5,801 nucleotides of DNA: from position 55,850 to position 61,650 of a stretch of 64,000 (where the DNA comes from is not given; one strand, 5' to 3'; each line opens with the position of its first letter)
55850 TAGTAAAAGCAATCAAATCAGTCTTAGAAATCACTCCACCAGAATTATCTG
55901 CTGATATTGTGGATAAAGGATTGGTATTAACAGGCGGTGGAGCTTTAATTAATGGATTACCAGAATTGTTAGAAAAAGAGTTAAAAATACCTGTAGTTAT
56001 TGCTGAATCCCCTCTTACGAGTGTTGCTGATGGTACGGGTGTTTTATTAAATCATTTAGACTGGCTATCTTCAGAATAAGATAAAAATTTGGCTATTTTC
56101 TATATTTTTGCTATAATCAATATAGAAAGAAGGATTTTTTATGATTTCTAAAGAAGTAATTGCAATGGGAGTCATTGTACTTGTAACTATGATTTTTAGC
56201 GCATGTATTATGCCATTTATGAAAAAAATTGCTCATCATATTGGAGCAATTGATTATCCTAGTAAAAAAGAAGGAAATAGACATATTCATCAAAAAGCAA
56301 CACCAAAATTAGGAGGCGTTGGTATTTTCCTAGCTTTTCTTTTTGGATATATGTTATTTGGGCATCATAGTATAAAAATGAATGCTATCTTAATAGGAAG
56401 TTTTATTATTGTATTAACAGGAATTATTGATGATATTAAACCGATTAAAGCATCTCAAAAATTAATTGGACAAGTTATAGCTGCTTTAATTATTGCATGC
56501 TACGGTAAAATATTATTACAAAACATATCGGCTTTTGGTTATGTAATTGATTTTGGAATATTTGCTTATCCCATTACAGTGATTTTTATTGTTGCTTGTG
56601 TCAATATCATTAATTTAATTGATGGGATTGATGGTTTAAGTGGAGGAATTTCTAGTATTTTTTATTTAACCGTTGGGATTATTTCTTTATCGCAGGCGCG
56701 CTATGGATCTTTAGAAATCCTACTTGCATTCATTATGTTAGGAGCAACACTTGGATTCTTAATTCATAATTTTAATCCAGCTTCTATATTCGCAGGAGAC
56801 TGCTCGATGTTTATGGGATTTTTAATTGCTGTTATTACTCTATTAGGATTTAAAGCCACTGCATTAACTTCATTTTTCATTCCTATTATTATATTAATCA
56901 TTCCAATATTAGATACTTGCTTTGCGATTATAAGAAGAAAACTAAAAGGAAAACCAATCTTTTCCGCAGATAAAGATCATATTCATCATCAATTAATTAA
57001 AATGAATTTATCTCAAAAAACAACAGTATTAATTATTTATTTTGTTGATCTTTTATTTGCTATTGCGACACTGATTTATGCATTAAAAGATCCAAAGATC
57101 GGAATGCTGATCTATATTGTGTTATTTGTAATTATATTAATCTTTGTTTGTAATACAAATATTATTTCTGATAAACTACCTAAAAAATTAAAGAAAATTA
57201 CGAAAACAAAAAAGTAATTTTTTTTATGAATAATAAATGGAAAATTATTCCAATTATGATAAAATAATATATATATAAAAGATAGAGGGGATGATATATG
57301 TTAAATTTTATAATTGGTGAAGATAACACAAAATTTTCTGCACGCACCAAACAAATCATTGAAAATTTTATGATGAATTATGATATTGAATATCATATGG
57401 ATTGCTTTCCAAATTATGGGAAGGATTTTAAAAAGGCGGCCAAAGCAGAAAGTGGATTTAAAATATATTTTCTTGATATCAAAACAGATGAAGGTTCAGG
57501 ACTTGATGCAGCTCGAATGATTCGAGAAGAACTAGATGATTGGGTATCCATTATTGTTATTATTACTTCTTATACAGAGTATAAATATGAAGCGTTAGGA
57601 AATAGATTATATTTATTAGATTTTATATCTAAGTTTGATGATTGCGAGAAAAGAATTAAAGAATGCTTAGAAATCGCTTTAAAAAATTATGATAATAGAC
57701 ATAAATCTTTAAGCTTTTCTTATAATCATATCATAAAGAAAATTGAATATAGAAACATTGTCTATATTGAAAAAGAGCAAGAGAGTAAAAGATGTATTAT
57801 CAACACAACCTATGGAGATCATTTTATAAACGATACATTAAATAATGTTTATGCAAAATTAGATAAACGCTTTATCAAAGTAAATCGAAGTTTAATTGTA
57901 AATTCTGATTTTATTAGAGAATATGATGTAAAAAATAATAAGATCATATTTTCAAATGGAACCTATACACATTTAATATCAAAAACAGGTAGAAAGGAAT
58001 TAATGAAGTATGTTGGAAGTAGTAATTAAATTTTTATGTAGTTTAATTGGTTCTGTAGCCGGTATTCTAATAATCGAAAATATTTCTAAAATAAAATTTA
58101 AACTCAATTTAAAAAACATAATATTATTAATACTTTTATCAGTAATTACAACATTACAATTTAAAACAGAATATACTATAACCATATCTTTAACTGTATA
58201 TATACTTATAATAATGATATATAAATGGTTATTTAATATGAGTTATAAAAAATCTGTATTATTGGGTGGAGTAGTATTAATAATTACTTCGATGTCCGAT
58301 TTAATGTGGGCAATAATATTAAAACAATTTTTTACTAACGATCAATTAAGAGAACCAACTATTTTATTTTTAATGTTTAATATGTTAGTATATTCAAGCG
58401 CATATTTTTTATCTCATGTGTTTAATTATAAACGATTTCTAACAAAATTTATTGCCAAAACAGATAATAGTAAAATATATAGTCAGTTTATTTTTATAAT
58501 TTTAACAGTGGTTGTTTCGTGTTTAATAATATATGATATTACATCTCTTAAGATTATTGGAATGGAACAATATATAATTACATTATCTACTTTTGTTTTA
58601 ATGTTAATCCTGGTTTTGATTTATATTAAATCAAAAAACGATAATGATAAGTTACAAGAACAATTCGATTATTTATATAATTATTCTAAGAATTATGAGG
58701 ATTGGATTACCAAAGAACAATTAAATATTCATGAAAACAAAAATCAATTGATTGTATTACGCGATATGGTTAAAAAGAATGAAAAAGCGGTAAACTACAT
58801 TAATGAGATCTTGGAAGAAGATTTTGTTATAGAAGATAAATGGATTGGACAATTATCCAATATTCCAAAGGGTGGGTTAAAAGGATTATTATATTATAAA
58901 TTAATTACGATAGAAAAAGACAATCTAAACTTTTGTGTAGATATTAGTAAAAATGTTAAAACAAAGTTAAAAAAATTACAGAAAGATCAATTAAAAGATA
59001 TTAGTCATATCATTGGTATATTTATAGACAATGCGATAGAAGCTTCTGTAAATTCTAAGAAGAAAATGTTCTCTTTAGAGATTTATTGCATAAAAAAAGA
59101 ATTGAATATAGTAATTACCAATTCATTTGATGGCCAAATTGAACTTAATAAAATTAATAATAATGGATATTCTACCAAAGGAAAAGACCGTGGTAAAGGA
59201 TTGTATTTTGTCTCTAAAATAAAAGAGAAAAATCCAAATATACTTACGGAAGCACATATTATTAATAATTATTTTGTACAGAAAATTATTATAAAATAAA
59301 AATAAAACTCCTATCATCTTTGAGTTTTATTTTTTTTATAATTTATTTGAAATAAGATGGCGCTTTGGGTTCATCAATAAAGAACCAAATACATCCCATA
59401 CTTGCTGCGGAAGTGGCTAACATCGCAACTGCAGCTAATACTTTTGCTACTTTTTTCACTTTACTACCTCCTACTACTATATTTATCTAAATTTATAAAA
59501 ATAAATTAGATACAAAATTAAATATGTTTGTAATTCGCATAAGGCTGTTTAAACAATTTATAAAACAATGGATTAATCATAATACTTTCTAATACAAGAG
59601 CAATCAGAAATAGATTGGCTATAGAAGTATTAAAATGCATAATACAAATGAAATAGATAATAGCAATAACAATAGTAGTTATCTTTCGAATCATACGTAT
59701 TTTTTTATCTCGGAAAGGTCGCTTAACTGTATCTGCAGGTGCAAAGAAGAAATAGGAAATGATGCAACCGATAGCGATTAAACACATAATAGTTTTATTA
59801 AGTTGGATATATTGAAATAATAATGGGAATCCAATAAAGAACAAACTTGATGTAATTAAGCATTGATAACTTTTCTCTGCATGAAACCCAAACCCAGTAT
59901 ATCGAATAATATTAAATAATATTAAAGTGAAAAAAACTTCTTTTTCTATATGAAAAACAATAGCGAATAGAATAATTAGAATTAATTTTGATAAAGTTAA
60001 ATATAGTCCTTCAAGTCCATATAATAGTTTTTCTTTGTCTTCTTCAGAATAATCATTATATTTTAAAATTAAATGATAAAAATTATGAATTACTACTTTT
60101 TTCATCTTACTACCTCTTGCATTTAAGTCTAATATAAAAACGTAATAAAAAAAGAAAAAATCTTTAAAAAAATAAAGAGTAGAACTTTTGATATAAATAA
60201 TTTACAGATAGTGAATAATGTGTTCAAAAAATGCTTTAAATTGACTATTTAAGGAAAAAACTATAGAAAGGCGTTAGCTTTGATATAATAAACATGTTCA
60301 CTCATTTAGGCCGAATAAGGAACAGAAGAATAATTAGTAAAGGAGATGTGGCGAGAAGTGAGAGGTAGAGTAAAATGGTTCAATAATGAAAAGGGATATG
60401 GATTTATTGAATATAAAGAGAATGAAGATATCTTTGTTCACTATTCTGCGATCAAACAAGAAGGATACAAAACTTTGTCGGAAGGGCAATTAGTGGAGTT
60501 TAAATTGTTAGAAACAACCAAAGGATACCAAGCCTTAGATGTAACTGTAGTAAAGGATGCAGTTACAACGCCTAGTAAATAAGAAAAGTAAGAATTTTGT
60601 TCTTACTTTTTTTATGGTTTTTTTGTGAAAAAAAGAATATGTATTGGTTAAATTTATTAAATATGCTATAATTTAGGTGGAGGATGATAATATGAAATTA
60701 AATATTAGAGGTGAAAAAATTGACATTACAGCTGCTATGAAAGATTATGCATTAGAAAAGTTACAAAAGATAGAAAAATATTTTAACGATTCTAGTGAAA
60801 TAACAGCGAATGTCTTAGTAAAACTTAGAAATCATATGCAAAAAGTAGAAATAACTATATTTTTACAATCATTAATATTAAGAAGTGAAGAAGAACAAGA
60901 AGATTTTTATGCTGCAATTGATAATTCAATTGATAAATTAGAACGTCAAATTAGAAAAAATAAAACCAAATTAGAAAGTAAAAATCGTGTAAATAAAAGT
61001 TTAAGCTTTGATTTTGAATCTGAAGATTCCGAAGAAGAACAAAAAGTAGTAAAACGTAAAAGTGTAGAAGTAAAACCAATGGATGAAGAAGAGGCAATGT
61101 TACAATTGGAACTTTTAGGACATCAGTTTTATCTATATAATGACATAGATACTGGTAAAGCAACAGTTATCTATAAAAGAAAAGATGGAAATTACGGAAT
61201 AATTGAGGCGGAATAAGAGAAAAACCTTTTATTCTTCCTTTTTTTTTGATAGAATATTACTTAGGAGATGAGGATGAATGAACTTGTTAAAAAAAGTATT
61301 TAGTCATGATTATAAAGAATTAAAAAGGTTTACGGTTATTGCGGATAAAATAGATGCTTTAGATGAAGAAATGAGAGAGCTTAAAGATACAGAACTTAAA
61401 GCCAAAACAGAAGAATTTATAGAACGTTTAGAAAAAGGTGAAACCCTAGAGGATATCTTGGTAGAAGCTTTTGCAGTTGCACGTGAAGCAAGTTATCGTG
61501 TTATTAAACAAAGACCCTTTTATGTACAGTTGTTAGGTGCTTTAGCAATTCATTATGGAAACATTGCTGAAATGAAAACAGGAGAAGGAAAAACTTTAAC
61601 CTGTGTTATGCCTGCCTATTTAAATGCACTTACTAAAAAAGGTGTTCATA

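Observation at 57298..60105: Agr-type peptide quorum-sensing module in an unusual convergent layout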

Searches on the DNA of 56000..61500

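Call 69: search_rna_families(source=window, start=56000, end=61500, threshold=evalue, max_evalue=1)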
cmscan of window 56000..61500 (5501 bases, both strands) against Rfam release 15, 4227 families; matches with E-value up to 1: 1.
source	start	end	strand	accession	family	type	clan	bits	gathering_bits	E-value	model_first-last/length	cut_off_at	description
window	60425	60502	+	RF01766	cspA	Cis-reg; thermoregulator;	-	27.3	78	0.00035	243-320/428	no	cspA thermoregulator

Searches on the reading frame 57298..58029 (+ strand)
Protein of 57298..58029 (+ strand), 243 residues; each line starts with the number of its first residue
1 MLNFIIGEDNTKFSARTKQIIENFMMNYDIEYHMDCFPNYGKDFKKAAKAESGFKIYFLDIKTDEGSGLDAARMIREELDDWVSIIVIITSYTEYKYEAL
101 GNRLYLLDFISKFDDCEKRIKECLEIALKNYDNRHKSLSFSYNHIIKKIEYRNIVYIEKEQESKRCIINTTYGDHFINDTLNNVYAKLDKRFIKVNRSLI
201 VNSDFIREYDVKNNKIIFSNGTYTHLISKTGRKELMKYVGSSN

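Call 3: search_protein_families(library=pfam, proteins=[window:57298-58029:+], max_evalue=1)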
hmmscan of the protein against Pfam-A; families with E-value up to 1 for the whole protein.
window:57298-58029:+ (243 aa): 5 families
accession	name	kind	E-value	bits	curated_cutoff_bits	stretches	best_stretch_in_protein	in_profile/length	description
PF04397.21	LytTR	-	7.3e-13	49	22.6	1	146-238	3-96/98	LytTr DNA-binding domain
PF00072.30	Response_reg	-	0.00062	20.4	30.2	1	7-112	4-99/111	Response regulator receiver domain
PF00215.30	OMPdecase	-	0.048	14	27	1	27-68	26-66/221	Orotidine 5'-phosphate decarboxylase / HUMPS family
PF12049.13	DUF3531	-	0.14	12.5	25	1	123-200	58-128/143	Protein of unknown function (DUF3531)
PF05595.16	DUF771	-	0.25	11.9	22.9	0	180-218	25-63/90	Domain of unknown function (DUF771)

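Call 4: search_protein_families(library=ncbifam, proteins=[window:57298-58029:+], max_evalue=1)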
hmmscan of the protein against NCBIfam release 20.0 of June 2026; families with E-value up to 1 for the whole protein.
window:57298-58029:+ (243 aa): 6 families
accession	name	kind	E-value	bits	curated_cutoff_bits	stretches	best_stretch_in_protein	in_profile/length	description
NF046049.1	quorum_RR_AgrA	equivalog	7.4e-16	58.4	400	1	4-225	3-229/238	quorum-sensing response regulator AgrA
NF010684.1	PRK14084.1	equivalog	8.3e-06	25.7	375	2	129-211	141-222/254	response regulator transcription factor LytR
NF008677.0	PRK11697.1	equivalog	0.0004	19.8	246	1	55-215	49-209/238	two-component system response regulator BtsR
NF033791.1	ActR_PrrA_rreg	equivalog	0.0018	18.3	250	1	43-122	37-112/173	ActR/PrrA/RegA family redox response regulator transcription factor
NF047852.1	SiroCoChCbiK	equivalog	0.0027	17.3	400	1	113-177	15-79/261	sirohydrochlorin cobaltochelatase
NF040654.1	MtaA_Meth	equivalog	0.011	14.7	400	1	69-129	123-183/337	methylcobamide:CoM methyltransferase MtaA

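Call 55: search_solved_structures(query=window:57298-58029:+, max_evalue=0.01, show_alignments=2)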
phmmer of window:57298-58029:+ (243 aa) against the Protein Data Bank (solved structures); distinct sequences matched with E-value up to 0.01: 1.
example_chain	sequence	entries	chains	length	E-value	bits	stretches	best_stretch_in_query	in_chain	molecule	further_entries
4cbv_A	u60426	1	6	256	3e-07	33.7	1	6-220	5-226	COME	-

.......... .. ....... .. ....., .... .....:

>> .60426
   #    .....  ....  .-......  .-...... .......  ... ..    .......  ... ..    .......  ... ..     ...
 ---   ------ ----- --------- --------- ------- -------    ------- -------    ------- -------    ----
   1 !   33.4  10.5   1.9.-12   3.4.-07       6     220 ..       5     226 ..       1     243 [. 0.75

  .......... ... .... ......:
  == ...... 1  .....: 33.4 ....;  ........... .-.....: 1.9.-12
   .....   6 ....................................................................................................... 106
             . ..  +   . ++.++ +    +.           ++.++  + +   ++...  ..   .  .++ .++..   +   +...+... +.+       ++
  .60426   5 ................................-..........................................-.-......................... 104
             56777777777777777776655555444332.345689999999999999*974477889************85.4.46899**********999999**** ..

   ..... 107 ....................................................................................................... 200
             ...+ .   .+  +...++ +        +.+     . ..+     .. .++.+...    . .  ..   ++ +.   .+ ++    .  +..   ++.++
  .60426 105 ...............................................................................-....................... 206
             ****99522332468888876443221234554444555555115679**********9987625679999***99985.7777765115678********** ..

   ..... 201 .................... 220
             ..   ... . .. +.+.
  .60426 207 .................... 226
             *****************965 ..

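Call 68: find_encoding_contigs(protein=window:57298-58029:+, flank=3500, max_places=10)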
Protein window:57298-58029:+ (243 aa): 5 contigs read that carry it; 4 places shown.
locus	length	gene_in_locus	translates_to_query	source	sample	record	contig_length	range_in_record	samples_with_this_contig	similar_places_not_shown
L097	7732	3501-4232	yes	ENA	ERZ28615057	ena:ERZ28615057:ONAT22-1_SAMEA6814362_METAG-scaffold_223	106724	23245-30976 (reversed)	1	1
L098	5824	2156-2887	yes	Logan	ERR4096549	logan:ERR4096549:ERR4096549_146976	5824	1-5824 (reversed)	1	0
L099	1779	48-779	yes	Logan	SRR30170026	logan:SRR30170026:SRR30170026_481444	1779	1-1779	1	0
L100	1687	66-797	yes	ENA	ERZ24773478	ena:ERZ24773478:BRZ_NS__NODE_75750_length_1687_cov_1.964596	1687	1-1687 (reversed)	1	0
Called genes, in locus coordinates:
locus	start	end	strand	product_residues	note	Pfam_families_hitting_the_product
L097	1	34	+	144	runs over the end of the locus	PF02502:LacAB_rpiB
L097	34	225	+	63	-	PF06612:DUF1146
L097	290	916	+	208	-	PF01551:Peptidase_M23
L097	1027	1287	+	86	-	PF12116:SpoIIID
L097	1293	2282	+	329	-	PF06723:MreB_Mbl, PF00022:Actin (weak), PF00012:HSP70, PF14450:FtsA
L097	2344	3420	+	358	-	PF00953:Glycos_transf_4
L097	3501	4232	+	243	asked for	PF04397:LytTR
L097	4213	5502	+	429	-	PF14501:HATPase_c_5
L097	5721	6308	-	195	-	PF04647:AgrB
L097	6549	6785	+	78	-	PF00313:CSD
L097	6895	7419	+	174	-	PF02482:Ribosomal_S30AE, PF16321:Ribosom_S30AE_C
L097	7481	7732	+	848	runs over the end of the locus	PF07517:SecA_DEAD, PF00270:DEAD (faint), PF01043:SecA_PP_bind, PF21090:P-loop_SecA, PF07516:SecA_SW, PF02810:SEC-C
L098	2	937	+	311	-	?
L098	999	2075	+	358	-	PF00953:Glycos_transf_4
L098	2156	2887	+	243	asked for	PF04397:LytTR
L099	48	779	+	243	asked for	PF04397:LytTR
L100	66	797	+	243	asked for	PF04397:LytTR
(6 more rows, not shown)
